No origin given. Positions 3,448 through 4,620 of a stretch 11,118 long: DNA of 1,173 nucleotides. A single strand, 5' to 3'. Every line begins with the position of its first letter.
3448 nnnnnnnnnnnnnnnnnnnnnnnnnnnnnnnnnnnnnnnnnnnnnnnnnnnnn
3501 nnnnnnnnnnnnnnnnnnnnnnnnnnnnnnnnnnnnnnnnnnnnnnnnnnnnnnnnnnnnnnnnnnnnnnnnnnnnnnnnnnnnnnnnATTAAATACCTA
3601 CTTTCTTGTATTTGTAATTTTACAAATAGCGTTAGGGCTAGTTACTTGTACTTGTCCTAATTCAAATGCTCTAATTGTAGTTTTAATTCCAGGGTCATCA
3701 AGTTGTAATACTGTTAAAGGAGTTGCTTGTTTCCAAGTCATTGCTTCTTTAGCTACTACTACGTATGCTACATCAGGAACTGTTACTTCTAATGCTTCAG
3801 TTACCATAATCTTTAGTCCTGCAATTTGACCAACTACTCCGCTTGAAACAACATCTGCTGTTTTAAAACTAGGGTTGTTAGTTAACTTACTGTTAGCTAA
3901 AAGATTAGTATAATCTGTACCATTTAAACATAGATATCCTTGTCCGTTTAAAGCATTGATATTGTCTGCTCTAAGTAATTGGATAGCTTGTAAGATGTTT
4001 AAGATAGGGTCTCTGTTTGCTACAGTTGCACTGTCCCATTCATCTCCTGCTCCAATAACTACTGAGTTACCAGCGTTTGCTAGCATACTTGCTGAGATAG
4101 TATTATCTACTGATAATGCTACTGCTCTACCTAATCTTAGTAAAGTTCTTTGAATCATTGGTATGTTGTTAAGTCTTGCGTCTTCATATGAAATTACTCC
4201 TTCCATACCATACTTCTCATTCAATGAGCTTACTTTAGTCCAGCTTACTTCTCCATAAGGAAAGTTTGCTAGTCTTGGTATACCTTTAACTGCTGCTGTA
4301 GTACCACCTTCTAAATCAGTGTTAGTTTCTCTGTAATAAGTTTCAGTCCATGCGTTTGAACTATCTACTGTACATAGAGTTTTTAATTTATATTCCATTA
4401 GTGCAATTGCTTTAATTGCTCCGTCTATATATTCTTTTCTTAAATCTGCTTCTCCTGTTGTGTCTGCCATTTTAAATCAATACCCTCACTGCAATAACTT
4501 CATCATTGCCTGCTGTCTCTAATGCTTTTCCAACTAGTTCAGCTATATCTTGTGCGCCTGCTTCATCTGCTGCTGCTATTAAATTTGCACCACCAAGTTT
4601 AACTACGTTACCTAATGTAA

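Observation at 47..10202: Minimal tailed-phage-like genome with a full head and packaging module but no recognisable replication, lysis, integration, TerS or tail-tube genes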

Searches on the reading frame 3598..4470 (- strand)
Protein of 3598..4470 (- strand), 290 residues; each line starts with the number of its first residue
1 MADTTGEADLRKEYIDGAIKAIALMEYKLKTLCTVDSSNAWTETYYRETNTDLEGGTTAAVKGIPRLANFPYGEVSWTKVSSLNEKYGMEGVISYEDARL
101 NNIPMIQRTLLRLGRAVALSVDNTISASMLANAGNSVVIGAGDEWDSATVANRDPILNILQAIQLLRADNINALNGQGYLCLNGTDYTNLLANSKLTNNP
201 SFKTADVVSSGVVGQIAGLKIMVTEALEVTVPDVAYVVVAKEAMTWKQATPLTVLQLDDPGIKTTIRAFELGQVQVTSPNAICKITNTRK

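Call 6: search_protein_families(library=pfam, max_evalue=0.1, proteins=[window:3598-4470:-])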
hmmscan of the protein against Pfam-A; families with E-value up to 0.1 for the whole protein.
window:3598-4470:- (290 aa): 1 family
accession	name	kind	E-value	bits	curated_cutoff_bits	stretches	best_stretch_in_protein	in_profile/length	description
PF25209.1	Phage_capsid_4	-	5.8e-08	33.8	27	1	45-273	42-221/262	Phage capsid protein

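Call 7: search_protein_families(library=phrogs, max_evalue=0.1, proteins=[window:3598-4470:-])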
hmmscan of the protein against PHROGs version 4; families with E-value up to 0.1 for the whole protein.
window:3598-4470:- (290 aa): 5 families
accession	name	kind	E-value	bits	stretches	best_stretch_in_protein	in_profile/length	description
phrog_1650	-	head and packaging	2.4e-15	57.6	1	15-288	29-298/300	major head protein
phrog_267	-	head and packaging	1.7e-06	28.5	1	111-264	136-301/410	major head protein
phrog_544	-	head and packaging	2e-05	25.1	1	71-228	70-217/282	major head protein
phrog_3922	-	head and packaging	0.0071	16.6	1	13-130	87-206/362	major head protein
phrog_18644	-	unknown function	0.01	17.2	1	158-237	4-82/89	-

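Call 9: search_dna_similar(query=window:3598-4470:-, collection=phages, mode=protein, max_evalue=0.001)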
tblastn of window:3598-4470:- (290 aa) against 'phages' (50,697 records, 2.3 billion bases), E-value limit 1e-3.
Records with a match: 3; places in all: 3; records where one place covers at least 80% of the query: 0.
Best place of each record, by identity: <60% 3.
By first word of the organism name: Bacillus 3.
By host as written in the record: Bacillus licheniformis HNIBR-BC151 1; - 1; Bacillus licheniformis DSM13 1.
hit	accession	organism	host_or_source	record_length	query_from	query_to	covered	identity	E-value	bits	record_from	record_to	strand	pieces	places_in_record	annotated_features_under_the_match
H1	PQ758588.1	Bacillus phage PS1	Bacillus licheniformis HNIBR-BC151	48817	10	123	39%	30.2%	3e-4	48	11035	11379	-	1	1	hypothetical protein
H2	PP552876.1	Bacillus phage PK-1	-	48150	10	123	39%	30.2%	3e-4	48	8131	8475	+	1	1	hypothetical protein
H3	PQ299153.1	Bacillus phage Jayan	Bacillus licheniformis DSM13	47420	10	123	39%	30.2%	4e-4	48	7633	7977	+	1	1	major head protein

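Call 11: find_encoding_contigs(protein=window:3598-4470:-, flank=10000, max_places=10)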
Protein window:3598-4470:- (290 aa): 6 contigs read that carry it; 2 places shown.
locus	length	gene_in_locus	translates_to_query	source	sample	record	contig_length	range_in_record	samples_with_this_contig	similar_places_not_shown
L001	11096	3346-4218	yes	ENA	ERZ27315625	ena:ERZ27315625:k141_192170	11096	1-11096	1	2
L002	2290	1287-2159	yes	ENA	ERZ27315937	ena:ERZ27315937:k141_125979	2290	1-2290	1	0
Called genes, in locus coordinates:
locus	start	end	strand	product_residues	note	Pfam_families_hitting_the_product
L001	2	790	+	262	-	?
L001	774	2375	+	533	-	-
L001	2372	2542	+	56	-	-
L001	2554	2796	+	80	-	-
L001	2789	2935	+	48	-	-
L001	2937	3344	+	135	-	PF09956:Phage_cement_2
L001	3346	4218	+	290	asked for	PF25209:Phage_capsid_4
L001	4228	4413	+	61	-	-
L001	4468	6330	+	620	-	PF01391:Collagen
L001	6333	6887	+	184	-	-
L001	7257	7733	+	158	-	-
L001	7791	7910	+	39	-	-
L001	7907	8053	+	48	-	-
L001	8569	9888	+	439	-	PF03237:Terminase_6N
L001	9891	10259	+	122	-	-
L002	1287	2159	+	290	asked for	PF25209:Phage_capsid_4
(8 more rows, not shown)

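Call 12: find_related_loci(query=window:3598-4470:-, collection=viral_contigs, flank=10000)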
Query window:3598-4470:- (290 aa) in viral_contigs; peptide patterns used: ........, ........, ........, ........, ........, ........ (x = any residue, [..] = any of these).
62 stretches matched a pattern; 52 encode a relative of the query (tblastn E <= 1e-3); 52 distinct loci.
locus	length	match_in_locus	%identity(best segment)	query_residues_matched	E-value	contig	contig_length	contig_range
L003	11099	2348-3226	82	1-290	2e-163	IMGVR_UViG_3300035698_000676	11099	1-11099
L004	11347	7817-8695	80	1-290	2e-159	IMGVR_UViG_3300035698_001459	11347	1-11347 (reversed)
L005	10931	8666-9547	78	1-289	4e-155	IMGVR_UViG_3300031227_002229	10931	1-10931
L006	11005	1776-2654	75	1-290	7e-154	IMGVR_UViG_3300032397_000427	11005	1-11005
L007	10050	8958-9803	73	5-290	3e-142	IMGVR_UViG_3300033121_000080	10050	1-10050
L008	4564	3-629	78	82-290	5e-109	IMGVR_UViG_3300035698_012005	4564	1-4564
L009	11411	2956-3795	56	1-286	2e-99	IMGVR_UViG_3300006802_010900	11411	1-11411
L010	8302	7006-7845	56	1-286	1e-98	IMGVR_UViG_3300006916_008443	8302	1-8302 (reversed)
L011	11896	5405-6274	54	1-289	1e-97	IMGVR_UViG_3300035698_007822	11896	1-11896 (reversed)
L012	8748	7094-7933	56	1-286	1e-96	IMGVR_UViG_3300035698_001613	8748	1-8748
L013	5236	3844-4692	54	1-286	4e-96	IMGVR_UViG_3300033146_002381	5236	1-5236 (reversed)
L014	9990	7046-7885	54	1-286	1e-95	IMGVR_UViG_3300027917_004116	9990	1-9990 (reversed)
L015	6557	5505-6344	52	1-286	3e-94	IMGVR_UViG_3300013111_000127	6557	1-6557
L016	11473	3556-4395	53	1-286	7e-94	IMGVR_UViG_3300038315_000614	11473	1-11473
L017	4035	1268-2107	54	1-286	2e-94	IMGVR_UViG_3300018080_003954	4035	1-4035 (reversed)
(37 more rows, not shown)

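Call 20: find_related_loci(query=window:3598-4470:-, collection=genome_contigs, flank=10000)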
Query window:3598-4470:- (290 aa) in genome_contigs; peptide patterns used: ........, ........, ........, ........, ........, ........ (x = any residue, [..] = any of these).
69 stretches matched a pattern; 1 encode a relative of the query (tblastn E <= 1e-3); 1 distinct loci.
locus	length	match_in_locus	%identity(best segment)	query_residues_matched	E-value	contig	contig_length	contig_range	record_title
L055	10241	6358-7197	49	1-286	5e-86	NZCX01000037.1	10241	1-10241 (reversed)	MAG: Candidatus Pacearchaeota archaeon isolate ARS1160 MHASMcontig_163509, whole genome shotgun sequence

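Call 33: search_protein_families(library=pfam, alignment_id=A1, max_evalue=0.001)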
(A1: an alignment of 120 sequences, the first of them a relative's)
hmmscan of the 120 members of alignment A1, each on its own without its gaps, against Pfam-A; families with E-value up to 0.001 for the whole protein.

A. member 1, L033:6305-6607:+ (101 aa): 0 families

B. families by the number of members that match (of 120 scanned): 11 families
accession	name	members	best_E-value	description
PF18573.7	BclA_C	3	4.4e-06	BclA C-terminal domain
PF03692.20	CxxCxxCC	2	5e-08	Putative zinc- or iron-chelating domain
PF23477.1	zf_Tbcl_2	2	6e-07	Probable treble clef zinc finger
PF13385.13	Laminin_G_3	1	1e-21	Concanavalin A-like lectin/glucanases superfamily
PF00565.23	SNase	1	7.9e-09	Staphylococcal nuclease homologue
PF13229.12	Beta_helix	1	1.3e-06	Right handed beta helix region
PF00754.31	F5_F8_type_C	1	1.4e-06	F5/8 type C domain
PF23907.1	DUF7249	1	2.6e-06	Family of unknown function (DUF7249)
PF22633.2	F5_F8_type_C_2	1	0.00044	NedA-like, galactose-binding domain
PF00801.26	PKD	1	0.00045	PKD domain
PF18911.6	PKD_4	1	0.00094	PKD domain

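Call 34: search_protein_families(library=phrogs, alignment_id=A1, max_evalue=0.001)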
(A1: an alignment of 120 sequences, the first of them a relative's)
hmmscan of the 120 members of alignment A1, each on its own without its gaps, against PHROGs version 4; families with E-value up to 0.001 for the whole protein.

A. member 1, L033:6305-6607:+ (101 aa): 6 families
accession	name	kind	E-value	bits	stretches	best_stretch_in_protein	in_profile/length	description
phrog_1539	-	transcription regulation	2.8e-06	28.6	1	33-78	53-94/96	Arc-like repressor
phrog_3281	-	DNA, RNA and nucleotide metabolism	3.8e-06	28.2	1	16-78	32-104/107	endonuclease VII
phrog_2250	-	unknown function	1e-05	26.5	1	29-80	115-166/168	-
phrog_2724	-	unknown function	3.1e-05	25.4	1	17-76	25-80/83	-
phrog_2101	-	unknown function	0.00028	22.3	1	25-74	146-191/194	-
phrog_390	-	transcription regulation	0.00034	22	1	24-77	56-96/97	Arc-like repressor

B. families by the number of members that match (of 120 scanned): 29 families (the first 25 are shown)
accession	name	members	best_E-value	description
phrog_746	-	2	3.6e-06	minor tail protein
phrog_11227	-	1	7e-30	protease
phrog_452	-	1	2.9e-15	endonuclease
phrog_13989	-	1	1e-12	virion structural protein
phrog_9942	-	1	1.2e-11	tail fiber protein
phrog_871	-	1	1.4e-09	-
phrog_25122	-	1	1.7e-08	-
phrog_8809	-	1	3.1e-08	-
phrog_18345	-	1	5.9e-08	tail fiber protein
phrog_15750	-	1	1e-06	-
phrog_20876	-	1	1.1e-06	nuclease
phrog_1539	-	1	2.8e-06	Arc-like repressor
phrog_3281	-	1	3.8e-06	endonuclease VII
phrog_4898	-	1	6.9e-06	holin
phrog_2250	-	1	1e-05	-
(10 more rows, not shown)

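Call 41: search_solved_structures(query=A3, max_evalue=10)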
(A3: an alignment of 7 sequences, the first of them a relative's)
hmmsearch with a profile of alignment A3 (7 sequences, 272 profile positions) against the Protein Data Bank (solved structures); distinct sequences matched with E-value up to 10: 0.

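Call 59: find_related_loci(query=A7, collection=metagenome_contigs, flank=10000)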
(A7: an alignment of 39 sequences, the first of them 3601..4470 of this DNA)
Query A7 (290 aa) in metagenome_contigs; peptide patterns used: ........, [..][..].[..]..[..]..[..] (x = any residue, [..] = any of these).
380 stretches matched a pattern; 330 encode a relative of the query (tblastn E <= 1e-3); the best 80 are kept; 80 distinct loci.
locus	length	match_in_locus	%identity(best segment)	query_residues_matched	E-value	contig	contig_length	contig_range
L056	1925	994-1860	84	1-289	0e+0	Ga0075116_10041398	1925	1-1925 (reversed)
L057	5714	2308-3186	82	1-290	3e-165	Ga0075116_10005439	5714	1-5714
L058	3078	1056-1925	81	3-289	5e-167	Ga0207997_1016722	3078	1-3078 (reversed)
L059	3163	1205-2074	81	3-289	9e-167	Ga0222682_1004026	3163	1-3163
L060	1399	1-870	80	5-289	7e-172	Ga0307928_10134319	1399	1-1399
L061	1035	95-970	78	1-289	6e-173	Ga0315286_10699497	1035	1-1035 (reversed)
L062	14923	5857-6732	77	2-290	2e-155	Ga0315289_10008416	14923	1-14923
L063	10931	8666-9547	78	1-289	4e-155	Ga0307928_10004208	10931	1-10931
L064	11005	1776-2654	75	1-290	7e-154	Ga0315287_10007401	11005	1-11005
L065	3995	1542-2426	80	1-290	6e-158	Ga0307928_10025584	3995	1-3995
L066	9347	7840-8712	77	1-290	3e-152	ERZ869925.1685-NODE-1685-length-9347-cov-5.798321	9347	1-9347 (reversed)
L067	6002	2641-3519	74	2-290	6e-146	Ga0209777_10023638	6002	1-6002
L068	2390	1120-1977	67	2-290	3e-141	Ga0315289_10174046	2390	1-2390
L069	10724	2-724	82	53-290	1e-130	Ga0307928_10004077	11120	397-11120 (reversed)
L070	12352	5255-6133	65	1-289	1e-126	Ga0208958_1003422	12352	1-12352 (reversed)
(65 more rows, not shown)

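Call 65: search_solved_structures(query=A7, max_evalue=1)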
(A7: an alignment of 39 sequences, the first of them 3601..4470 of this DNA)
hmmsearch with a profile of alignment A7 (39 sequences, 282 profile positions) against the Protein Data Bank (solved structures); distinct sequences matched with E-value up to 1: 7.
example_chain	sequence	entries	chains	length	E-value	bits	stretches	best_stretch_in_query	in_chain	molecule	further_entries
8i4l_D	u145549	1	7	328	7.2e-05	25.5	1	93-225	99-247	The capsid protein(gp 19) of P-SCSP1u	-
9jwb_A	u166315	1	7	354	0.021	17.4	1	151-229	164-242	Major capsid protein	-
5tjt_A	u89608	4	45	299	0.04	16.5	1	176-255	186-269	Major capsid protein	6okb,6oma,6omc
8zvi_A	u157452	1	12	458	0.077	15.5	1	176-254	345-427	Major capsid protein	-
8ho3_A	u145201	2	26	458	0.14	14.7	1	176-253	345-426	Major head protein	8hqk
8qpq_LA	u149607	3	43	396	0.2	14.2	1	92-223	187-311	HK97 gp5-like major capsid protein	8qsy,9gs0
5gpq_A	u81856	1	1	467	0.3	13.6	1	118-172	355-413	Maltose-binding periplasmic protein,Apoptosis-associated speck-like protein containing a C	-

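Call 76: search_protein_families(library=ncbifam, max_evalue=0.01, proteins=[window:3598-4470:-])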
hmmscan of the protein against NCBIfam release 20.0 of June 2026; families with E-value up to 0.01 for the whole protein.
window:3598-4470:- (290 aa): 0 families
